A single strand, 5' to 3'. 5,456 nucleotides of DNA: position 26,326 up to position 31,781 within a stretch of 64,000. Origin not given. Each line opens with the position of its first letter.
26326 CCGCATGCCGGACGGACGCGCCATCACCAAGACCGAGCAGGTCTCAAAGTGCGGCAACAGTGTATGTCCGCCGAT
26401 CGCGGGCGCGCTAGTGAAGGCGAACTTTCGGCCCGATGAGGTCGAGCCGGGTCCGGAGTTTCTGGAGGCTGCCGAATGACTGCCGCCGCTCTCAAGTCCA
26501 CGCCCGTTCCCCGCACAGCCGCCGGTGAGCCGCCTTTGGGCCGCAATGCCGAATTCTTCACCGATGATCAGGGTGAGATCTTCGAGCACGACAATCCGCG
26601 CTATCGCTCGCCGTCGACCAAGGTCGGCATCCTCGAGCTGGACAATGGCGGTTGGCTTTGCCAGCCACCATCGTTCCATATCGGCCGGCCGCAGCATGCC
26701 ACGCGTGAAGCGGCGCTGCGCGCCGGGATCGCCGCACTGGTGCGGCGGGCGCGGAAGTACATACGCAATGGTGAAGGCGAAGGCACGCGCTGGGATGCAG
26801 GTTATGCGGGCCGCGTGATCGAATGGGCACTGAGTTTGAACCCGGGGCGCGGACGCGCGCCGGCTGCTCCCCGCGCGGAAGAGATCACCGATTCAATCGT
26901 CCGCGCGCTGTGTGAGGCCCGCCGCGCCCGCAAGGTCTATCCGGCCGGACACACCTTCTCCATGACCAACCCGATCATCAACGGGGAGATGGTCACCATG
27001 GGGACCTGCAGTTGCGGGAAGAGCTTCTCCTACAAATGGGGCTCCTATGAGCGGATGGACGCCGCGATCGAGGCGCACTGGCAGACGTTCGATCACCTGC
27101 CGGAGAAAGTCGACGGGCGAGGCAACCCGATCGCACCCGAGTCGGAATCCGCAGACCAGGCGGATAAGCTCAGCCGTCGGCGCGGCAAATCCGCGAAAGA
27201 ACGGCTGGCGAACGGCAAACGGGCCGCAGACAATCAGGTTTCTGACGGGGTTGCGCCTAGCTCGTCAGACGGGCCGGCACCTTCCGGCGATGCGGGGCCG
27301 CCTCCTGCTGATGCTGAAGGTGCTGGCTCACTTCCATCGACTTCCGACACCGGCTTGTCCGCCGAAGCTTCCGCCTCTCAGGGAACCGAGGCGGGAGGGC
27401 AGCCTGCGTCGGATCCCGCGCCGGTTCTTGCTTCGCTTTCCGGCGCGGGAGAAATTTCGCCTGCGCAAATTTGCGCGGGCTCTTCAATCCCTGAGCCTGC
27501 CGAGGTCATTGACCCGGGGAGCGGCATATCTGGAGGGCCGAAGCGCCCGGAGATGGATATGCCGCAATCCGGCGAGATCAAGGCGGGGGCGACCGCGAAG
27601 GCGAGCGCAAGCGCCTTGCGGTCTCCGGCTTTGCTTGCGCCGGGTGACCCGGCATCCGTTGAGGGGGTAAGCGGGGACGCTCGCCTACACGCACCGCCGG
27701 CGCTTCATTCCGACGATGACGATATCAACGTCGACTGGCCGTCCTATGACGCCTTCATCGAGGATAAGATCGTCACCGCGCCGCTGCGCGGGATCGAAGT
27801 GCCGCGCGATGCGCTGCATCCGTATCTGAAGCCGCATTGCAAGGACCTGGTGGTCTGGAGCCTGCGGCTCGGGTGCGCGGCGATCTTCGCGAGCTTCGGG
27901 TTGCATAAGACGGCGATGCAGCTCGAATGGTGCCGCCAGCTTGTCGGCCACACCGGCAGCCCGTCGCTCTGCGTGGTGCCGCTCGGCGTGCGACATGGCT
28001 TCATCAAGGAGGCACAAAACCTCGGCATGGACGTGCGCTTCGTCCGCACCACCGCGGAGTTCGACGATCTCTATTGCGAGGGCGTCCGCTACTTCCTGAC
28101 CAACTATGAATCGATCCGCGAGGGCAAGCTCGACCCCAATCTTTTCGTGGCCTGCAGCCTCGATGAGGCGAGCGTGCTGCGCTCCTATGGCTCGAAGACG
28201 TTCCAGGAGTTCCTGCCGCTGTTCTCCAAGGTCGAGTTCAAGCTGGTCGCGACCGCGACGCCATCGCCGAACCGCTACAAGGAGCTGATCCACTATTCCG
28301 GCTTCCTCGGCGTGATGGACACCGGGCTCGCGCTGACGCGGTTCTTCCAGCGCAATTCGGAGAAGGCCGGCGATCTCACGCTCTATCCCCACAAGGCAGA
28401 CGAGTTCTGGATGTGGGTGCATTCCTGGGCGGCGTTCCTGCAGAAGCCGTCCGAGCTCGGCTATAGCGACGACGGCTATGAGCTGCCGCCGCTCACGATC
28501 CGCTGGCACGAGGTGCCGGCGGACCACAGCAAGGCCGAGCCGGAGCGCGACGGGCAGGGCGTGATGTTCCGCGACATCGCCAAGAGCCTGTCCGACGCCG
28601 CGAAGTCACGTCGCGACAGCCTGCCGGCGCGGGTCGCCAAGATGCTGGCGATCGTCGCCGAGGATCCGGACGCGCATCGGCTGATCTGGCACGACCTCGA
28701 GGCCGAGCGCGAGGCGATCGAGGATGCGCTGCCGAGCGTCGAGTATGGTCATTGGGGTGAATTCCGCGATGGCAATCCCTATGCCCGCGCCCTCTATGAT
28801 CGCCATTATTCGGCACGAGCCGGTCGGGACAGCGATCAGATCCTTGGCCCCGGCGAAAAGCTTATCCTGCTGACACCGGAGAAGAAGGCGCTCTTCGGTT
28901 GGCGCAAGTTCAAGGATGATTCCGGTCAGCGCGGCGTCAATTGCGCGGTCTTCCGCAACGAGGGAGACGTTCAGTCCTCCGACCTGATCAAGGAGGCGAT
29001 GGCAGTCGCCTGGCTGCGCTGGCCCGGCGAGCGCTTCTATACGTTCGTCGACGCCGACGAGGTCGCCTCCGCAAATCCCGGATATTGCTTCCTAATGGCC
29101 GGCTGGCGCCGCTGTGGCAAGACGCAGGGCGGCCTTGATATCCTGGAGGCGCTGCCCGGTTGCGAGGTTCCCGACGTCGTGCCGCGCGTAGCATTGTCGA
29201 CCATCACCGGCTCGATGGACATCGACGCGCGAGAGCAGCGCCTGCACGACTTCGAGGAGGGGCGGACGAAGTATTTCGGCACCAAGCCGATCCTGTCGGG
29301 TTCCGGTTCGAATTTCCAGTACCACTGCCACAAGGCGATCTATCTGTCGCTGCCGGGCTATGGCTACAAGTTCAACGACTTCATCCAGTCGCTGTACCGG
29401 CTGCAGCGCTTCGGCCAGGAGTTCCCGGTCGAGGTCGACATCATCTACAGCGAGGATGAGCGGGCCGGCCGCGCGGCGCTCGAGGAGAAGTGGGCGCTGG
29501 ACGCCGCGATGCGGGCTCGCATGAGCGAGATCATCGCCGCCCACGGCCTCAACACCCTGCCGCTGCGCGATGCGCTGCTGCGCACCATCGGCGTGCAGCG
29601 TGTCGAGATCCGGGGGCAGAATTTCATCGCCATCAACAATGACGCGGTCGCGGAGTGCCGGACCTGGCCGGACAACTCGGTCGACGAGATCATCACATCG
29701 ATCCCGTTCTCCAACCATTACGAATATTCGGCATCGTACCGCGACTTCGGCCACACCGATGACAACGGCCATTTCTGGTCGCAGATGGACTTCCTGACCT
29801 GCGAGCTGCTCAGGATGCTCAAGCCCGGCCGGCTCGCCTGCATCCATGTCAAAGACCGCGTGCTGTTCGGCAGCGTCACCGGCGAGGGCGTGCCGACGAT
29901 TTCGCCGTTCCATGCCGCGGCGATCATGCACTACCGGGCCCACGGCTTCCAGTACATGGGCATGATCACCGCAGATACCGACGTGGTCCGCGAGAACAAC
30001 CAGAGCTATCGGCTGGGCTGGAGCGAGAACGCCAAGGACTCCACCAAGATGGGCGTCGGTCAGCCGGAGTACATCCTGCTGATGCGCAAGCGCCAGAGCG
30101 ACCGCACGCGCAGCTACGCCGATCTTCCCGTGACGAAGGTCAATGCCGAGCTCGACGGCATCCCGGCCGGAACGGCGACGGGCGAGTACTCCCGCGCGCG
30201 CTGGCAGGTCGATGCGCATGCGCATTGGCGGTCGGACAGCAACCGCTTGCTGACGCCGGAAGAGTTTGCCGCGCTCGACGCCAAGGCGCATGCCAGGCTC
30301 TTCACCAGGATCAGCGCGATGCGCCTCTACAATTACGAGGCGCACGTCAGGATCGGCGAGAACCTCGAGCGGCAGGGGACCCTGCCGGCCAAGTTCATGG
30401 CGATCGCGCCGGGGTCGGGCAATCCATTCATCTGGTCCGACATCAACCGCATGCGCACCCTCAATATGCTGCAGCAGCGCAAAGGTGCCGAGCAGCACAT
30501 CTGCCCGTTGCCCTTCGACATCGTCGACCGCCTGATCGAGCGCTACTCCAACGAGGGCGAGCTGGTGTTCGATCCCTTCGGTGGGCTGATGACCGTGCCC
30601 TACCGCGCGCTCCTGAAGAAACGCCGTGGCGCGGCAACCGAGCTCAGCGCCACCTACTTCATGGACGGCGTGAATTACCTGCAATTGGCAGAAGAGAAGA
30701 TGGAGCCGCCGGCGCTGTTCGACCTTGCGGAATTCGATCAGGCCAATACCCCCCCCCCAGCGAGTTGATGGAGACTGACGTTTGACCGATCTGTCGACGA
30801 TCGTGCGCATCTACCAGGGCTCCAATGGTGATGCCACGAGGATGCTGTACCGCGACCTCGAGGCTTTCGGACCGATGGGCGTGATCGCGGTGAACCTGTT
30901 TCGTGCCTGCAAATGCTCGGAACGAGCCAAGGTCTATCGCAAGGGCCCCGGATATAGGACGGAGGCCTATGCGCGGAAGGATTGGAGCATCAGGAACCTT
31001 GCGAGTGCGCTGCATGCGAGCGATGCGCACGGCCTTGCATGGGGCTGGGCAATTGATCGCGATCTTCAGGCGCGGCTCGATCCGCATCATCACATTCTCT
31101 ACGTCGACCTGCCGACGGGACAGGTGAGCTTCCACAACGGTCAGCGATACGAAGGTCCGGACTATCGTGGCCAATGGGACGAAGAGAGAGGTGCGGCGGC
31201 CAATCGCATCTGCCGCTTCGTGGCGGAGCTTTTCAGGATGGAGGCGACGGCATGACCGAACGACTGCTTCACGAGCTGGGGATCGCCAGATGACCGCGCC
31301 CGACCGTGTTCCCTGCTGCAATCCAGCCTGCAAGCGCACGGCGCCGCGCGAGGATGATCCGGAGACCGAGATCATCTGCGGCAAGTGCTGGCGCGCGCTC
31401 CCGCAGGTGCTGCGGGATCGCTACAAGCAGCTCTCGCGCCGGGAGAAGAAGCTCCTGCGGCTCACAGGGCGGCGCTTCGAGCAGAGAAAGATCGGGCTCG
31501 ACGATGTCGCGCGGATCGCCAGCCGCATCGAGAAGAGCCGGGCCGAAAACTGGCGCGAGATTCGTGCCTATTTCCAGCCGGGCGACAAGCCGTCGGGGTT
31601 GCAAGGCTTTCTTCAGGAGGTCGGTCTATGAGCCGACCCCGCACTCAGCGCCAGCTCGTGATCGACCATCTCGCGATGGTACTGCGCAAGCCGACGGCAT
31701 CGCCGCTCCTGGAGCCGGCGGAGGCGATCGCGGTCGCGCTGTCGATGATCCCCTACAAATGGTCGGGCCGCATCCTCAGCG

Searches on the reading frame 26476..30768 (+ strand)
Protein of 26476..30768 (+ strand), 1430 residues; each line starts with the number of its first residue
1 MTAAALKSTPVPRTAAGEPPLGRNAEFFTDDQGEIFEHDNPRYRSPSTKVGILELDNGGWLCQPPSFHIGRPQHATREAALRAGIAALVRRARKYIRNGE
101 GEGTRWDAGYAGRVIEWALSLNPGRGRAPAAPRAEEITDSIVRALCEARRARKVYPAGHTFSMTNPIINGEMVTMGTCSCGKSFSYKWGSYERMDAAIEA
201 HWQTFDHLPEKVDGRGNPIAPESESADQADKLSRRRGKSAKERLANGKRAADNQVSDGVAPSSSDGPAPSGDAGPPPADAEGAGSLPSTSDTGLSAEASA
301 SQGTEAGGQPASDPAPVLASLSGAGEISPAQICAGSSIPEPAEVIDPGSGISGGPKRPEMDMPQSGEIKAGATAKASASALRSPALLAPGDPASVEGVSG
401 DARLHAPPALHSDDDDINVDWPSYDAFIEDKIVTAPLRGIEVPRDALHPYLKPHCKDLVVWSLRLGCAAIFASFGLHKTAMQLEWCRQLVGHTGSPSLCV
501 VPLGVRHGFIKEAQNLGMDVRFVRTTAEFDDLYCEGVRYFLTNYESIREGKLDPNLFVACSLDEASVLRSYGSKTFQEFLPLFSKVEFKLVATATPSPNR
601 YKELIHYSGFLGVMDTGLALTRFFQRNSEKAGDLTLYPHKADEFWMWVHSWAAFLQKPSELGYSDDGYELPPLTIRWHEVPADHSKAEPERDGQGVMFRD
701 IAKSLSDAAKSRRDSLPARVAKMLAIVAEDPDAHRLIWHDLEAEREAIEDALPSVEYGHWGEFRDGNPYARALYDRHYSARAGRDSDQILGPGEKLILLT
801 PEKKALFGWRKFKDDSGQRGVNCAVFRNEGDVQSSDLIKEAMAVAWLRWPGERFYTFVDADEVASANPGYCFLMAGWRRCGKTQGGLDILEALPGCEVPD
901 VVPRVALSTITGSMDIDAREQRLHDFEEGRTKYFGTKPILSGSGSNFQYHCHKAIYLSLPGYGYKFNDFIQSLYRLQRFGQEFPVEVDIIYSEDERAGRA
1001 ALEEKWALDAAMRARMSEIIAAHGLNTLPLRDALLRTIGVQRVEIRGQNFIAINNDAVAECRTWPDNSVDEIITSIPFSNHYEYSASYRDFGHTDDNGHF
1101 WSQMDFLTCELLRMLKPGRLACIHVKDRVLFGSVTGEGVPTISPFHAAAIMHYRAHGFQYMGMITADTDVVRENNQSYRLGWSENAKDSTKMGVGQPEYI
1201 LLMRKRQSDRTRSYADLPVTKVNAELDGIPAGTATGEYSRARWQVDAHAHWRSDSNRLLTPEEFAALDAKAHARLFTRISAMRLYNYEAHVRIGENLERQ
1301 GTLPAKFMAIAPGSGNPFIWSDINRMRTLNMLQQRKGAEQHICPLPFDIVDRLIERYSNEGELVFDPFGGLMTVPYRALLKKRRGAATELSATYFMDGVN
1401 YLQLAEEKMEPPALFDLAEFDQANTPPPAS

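Call 15: search_protein_families(library=phrogs, proteins=[window:26476-30768:+], max_evalue=0.001)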
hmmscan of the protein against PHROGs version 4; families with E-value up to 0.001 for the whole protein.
window:26476-30768:+ (1430 aa): 6 families
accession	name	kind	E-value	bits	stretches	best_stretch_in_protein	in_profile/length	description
phrog_16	-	DNA, RNA and nucleotide metabolism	8.1e-107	359.6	3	910-1424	522-931/986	DNA helicase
phrog_24928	-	unknown function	9.6e-26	91.4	1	759-901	2-146/157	-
phrog_62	-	DNA, RNA and nucleotide metabolism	1.2e-19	70.4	1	443-631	689-883/1881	DNA helicase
phrog_67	-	other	3.1e-18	67.2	1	1053-1413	127-354/743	DNA methyltransferase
phrog_31240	-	unknown function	1.8e-10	41.9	1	424-477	4-56/89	-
phrog_3008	-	other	5.3e-06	26.9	1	1332-1403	141-212/244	DNA methyltransferase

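Call 37: search_protein_families(library=pfam, proteins=[window:26476-30768:+], max_evalue=0.01)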
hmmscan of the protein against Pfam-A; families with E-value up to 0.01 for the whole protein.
window:26476-30768:+ (1430 aa): 1 family
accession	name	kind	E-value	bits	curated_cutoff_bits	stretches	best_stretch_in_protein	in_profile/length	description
PF01555.25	N6_N4_Mtase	-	2e-10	41.5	26.7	1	1069-1394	1-215/221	DNA methylase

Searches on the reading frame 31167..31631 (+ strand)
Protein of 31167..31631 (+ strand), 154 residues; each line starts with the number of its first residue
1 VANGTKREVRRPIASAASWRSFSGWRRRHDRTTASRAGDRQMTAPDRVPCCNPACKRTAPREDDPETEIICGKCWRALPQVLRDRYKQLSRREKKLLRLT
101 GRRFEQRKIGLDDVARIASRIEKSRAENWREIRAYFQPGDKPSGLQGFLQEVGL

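Call 15: search_protein_families(library=phrogs, proteins=[window:31167-31631:+], max_evalue=0.001)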
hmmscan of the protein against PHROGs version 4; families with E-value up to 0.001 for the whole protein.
window:31167-31631:+ (154 aa): 1 family
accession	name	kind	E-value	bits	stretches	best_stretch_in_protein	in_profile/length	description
phrog_22164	-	unknown function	6.6e-28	98.5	1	46-154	3-110/111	-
